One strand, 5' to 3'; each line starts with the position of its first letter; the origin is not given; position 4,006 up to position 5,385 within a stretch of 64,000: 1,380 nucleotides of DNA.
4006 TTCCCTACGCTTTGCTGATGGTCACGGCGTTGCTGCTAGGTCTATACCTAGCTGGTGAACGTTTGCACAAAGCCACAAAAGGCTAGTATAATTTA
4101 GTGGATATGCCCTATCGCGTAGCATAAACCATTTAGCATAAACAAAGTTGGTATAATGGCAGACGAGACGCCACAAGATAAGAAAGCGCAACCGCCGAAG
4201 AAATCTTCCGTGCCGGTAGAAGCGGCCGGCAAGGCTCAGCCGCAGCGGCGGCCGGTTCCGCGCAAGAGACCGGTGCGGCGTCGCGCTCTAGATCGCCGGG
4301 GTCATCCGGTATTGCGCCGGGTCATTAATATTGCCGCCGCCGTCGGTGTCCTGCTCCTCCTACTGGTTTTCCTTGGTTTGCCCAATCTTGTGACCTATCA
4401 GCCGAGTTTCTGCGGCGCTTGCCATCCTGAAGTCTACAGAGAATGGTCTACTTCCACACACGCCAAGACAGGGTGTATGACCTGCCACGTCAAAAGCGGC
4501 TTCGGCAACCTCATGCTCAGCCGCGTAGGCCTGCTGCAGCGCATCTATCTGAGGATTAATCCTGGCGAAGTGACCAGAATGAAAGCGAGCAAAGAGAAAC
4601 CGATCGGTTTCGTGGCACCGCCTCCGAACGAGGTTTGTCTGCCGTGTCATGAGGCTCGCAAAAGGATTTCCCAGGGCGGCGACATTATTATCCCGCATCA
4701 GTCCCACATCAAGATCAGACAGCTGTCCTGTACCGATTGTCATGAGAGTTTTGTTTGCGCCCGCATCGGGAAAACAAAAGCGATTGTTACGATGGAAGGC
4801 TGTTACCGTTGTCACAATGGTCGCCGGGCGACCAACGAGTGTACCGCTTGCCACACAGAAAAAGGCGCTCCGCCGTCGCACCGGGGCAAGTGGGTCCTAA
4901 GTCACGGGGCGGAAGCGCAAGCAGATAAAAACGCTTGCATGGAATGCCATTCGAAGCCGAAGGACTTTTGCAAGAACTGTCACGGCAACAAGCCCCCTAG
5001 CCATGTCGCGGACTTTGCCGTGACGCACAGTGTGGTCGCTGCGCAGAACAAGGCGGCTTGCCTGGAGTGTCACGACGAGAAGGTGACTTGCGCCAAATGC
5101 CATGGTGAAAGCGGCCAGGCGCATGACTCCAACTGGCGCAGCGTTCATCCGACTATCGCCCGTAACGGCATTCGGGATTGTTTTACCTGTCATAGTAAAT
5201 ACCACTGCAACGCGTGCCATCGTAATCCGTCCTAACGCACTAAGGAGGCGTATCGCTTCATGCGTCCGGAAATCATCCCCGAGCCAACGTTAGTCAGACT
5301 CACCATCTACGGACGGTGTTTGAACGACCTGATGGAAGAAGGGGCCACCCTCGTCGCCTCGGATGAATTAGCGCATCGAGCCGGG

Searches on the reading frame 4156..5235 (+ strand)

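Call 79: search_protein_families(library=pfam, proteins=[window:4156-5235:+], max_evalue=0.01)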
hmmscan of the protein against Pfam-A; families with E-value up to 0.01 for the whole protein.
window:4156-5235:+ (359 aa): 6 families
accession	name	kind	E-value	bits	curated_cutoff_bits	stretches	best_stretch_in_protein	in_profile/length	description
PF14522.11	Cytochrome_C7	-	3.6e-14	52.8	24.8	2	179-234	3-67/67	Cytochrome c7 and related cytochrome c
PF09699.15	Paired_CXXCH_1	-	1e-07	31.9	20.6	0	225-268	5-39/41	Doubled CXXCH motif (Paired_CXXCH_1)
PF14537.11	Cytochrom_c3_2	-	1.1e-06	29.4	25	1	157-220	25-78/79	Cytochrome c3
PF22113.1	Mtrc-MtrF_II-IV_dom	-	1.7e-06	28.1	30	1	102-198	79-165/176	Outer membrane cytochrome MtrC/MtrF-like, domains II/IV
PF22678.1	Cytochrom_c_NrfB-like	-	0.00013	22.9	27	0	156-197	31-66/89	Cytochrome c-type protein NrfB-like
PF02085.21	Cytochrom_CIII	-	0.0031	18.2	22.9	0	86-112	33-54/101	Class III cytochrome C family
